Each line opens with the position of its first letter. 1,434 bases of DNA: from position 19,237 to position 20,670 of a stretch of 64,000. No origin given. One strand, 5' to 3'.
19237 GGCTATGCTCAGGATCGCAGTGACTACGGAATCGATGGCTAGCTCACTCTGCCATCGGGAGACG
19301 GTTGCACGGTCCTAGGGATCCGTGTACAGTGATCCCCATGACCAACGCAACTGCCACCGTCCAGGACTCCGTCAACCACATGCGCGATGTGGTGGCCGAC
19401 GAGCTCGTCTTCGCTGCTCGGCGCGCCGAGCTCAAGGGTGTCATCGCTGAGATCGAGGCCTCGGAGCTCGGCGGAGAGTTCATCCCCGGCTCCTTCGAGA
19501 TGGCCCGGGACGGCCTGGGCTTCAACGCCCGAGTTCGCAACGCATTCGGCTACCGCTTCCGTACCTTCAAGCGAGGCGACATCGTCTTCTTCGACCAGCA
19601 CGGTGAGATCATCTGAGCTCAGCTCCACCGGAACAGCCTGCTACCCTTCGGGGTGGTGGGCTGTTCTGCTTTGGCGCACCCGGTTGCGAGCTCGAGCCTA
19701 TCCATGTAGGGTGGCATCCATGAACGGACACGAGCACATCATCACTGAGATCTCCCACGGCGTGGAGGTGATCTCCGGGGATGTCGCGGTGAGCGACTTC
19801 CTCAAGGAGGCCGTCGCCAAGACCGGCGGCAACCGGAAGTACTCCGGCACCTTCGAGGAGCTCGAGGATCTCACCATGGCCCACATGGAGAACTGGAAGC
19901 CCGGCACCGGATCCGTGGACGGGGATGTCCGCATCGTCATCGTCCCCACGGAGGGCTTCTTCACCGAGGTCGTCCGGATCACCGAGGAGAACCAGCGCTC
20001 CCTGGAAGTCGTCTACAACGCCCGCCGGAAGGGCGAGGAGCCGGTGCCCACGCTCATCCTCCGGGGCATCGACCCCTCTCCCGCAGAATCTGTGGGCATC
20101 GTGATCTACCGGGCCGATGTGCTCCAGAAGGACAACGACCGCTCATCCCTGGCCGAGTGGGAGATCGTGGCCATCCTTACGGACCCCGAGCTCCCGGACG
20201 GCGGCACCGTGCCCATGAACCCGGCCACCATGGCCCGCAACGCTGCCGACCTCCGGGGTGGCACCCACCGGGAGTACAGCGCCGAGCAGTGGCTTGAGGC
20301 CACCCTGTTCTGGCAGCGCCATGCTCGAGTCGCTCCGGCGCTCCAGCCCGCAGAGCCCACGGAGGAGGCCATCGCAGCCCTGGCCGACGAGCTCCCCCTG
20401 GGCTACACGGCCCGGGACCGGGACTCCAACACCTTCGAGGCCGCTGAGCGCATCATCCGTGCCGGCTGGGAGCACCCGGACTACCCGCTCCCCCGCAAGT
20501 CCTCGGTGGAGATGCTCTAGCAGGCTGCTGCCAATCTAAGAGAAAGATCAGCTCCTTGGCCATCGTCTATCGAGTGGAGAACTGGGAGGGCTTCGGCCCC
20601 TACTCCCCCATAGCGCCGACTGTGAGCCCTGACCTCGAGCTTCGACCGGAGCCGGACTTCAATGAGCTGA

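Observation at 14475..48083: Polymorphic effector family: conserved N-terminal H-C-C-H domain with swappable payloads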

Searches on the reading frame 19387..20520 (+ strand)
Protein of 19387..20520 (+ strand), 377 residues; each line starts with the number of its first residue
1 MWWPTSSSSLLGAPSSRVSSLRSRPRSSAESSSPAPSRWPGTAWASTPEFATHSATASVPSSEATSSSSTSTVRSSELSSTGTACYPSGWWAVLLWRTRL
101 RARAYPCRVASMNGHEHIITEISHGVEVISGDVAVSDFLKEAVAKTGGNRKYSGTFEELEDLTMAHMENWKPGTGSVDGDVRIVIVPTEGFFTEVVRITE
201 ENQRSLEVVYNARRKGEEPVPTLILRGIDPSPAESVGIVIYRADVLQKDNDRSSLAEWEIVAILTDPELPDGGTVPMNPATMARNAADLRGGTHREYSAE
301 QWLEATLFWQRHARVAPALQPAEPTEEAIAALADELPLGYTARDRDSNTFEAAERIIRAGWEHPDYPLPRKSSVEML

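Call 19: search_protein_families(library=pfam, proteins=[window:19387-20520:+], max_evalue=0.01)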
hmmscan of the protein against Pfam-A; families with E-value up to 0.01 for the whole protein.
window:19387-20520:+ (377 aa): 1 family
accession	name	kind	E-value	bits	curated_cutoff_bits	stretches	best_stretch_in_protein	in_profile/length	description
PF11539.13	DUF3228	-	1.7e-11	44.5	25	1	193-314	64-193/194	Protein of unknown function (DUF3228)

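Call 20: search_protein_families(library=phrogs, proteins=[window:19387-20520:+], max_evalue=0.001)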
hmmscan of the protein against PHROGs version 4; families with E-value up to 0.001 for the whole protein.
window:19387-20520:+ (377 aa): 0 families
